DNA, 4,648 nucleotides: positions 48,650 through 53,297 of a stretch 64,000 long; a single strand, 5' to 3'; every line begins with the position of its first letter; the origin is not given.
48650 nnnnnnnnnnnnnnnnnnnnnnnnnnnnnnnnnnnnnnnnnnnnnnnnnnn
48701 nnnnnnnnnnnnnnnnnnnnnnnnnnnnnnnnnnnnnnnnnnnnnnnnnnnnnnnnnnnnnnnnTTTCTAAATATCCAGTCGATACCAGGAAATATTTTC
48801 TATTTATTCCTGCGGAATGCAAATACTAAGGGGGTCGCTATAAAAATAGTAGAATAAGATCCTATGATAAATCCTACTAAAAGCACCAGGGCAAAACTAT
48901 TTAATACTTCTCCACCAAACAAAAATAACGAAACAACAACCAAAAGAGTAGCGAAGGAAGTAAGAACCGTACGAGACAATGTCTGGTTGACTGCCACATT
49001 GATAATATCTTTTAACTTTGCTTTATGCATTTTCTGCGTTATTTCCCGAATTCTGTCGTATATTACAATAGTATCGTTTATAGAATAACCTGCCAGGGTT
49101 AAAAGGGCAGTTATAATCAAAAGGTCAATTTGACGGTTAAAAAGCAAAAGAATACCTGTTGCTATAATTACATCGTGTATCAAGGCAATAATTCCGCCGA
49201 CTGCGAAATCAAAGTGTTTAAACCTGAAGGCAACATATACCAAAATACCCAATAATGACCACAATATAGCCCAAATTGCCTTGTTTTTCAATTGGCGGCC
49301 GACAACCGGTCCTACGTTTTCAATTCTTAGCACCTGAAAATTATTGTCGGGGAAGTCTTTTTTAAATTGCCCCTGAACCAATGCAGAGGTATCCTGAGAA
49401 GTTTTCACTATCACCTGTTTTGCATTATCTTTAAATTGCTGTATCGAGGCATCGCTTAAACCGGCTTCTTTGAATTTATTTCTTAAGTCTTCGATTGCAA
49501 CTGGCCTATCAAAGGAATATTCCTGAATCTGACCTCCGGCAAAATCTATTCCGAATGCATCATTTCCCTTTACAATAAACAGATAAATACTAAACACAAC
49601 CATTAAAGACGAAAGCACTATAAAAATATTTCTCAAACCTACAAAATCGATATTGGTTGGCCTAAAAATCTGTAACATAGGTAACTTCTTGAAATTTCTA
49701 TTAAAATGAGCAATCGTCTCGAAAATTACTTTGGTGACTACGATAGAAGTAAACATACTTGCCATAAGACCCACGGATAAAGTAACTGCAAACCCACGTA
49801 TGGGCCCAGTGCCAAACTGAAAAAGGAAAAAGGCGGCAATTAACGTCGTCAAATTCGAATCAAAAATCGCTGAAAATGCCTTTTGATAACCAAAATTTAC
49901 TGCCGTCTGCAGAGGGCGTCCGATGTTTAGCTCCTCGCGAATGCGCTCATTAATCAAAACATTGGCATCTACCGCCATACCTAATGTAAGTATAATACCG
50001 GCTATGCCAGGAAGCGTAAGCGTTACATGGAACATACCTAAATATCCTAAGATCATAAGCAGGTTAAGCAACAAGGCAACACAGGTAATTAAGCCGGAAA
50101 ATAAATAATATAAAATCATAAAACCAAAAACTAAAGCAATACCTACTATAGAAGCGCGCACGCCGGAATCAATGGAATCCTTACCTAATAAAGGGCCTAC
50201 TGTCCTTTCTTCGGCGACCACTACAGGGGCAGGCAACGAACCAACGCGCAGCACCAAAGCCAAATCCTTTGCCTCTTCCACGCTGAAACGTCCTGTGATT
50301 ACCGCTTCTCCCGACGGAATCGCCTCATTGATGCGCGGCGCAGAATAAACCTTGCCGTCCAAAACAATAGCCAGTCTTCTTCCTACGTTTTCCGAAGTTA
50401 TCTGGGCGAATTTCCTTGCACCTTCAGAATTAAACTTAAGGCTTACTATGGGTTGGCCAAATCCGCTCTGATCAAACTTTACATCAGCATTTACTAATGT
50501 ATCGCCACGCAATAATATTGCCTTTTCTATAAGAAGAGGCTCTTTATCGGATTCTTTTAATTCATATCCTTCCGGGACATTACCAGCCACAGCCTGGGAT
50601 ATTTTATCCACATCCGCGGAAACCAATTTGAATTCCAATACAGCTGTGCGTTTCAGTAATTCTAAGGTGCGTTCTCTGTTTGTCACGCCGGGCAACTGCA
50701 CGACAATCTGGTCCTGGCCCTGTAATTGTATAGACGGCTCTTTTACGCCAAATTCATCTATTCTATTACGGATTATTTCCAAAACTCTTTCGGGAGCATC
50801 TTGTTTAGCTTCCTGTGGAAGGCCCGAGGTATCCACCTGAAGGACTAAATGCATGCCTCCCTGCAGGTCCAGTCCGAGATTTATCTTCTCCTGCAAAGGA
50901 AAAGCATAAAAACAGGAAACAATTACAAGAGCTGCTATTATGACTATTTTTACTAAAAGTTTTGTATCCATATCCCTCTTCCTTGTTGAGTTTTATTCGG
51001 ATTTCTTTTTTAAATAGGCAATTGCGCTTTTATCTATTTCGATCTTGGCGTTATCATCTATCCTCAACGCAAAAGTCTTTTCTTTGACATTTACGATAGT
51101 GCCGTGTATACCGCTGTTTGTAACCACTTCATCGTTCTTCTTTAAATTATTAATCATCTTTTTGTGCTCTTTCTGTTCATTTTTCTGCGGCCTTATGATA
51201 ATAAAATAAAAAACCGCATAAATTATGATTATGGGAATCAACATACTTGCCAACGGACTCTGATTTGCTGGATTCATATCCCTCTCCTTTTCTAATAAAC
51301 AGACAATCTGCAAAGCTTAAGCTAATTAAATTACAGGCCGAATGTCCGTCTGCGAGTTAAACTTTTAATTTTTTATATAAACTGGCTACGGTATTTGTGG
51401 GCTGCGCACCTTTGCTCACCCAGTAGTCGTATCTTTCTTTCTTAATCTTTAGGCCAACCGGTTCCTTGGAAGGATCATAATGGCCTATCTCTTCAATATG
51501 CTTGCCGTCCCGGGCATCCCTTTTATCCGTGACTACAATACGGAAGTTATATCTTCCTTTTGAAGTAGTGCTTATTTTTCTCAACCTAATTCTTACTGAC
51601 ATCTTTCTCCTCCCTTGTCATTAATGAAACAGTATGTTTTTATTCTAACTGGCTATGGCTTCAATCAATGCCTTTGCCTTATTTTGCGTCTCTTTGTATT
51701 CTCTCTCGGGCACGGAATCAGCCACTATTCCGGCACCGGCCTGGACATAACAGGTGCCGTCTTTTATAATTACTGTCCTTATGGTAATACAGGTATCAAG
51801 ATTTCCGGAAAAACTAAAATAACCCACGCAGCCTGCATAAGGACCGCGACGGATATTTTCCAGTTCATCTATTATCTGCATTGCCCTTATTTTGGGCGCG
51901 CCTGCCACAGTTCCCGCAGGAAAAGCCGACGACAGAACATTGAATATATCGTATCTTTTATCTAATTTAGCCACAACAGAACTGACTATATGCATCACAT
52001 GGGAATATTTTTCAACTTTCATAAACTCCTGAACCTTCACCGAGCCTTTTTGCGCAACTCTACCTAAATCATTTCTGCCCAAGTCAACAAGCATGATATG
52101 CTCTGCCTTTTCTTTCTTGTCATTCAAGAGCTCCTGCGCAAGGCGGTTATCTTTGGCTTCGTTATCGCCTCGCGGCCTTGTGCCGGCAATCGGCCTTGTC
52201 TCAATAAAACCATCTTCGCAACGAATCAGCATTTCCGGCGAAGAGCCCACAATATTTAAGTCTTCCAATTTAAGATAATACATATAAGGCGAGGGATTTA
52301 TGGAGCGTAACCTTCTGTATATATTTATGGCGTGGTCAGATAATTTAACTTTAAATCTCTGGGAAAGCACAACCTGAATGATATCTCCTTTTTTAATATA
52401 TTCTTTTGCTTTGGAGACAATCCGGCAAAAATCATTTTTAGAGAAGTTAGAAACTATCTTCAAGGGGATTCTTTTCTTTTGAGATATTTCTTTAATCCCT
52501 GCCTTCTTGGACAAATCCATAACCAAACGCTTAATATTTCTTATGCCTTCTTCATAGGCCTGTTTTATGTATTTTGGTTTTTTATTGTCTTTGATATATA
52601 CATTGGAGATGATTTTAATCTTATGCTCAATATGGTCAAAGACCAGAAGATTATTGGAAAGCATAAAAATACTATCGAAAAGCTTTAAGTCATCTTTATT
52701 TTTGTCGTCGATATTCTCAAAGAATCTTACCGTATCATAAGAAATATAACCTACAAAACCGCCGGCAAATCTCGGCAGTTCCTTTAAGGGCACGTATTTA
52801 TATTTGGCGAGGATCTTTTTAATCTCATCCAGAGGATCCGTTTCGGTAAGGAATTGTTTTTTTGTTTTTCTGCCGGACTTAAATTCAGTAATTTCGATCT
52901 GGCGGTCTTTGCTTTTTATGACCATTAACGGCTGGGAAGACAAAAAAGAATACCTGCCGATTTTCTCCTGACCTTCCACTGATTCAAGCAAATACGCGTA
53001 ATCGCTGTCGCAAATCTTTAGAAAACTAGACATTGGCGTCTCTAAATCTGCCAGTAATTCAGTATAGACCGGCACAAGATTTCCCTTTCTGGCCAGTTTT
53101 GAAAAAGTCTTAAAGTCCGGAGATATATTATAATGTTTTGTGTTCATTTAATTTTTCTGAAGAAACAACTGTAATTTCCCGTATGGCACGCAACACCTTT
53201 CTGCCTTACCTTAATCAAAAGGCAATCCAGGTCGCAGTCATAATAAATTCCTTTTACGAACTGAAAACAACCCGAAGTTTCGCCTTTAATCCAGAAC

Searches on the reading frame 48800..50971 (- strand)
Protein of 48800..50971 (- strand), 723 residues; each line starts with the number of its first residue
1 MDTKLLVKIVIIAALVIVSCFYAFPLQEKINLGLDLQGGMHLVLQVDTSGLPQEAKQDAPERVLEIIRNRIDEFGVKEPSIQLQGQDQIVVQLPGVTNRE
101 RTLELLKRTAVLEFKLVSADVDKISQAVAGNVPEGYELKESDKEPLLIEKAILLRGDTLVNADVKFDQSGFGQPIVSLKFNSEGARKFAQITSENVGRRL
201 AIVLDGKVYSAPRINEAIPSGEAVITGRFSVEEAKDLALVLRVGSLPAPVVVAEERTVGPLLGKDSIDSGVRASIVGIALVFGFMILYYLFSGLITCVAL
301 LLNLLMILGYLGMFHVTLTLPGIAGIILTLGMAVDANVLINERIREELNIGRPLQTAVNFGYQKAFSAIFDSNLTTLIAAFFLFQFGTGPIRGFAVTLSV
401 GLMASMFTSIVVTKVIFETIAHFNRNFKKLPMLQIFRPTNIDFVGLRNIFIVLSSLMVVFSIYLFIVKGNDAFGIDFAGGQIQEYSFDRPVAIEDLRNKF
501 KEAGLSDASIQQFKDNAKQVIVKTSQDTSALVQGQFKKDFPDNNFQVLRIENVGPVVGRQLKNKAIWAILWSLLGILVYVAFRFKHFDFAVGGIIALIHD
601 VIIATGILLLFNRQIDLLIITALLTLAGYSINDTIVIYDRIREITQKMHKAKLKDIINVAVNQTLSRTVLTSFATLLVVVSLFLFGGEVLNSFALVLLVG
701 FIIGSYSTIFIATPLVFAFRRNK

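Call 10: search_protein_families(library=pfam, proteins=[window:48800-50971:-], max_evalue=0.00001)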
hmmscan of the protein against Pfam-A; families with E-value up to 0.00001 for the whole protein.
window:48800-50971:- (723 aa): 5 families
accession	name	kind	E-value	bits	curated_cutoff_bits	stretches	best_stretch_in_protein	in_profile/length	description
PF02355.23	SecD_SecF_C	-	3e-79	265.3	20.5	2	543-720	11-187/189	Protein export membrane protein SecD/SecF, C-terminal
PF22599.2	SecDF_P1_head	-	3.5e-39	133.7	27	1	141-248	8-114/114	SecDF, P1 head subdomain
PF21760.3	SecD_1st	-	7e-25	86.7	27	1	61-118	2-59/60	Protein translocase subunit SecDF, P1 domain, N-terminal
PF07549.19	Sec_GG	-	1.2e-08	34.6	20.3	0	30-48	8-26/28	SecD/SecF GG Motif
PF03176.21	MMPL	-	2.6e-06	27.1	20.5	1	302-410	185-292/333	MMPL family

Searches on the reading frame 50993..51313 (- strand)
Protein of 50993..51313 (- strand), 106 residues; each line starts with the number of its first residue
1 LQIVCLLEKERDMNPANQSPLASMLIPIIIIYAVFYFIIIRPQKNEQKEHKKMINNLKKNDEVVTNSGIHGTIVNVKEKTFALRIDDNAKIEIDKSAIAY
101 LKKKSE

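Call 10: search_protein_families(library=pfam, proteins=[window:50993-51313:-], max_evalue=0.00001)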
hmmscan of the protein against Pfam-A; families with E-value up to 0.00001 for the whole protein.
window:50993-51313:- (106 aa): 1 family
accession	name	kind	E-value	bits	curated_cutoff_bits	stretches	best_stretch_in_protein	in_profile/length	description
PF02699.20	YajC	-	6.5e-31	106.5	28.2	1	24-99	2-77/78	Preprotein translocase subunit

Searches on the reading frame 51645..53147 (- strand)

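Call 10: search_protein_families(library=pfam, proteins=[window:51645-53147:-], max_evalue=0.00001)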
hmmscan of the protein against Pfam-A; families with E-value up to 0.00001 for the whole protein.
window:51645-53147:- (500 aa): 2 families
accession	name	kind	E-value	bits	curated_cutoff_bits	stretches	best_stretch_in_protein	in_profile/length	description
PF00425.24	Chorismate_bind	-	4.7e-96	321.7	27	1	237-490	2-257/257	chorismate binding enzyme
PF04715.19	Anth_synt_I_N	-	2.6e-36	125.4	23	1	34-178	1-139/140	Anthranilate synthase component I, N terminal region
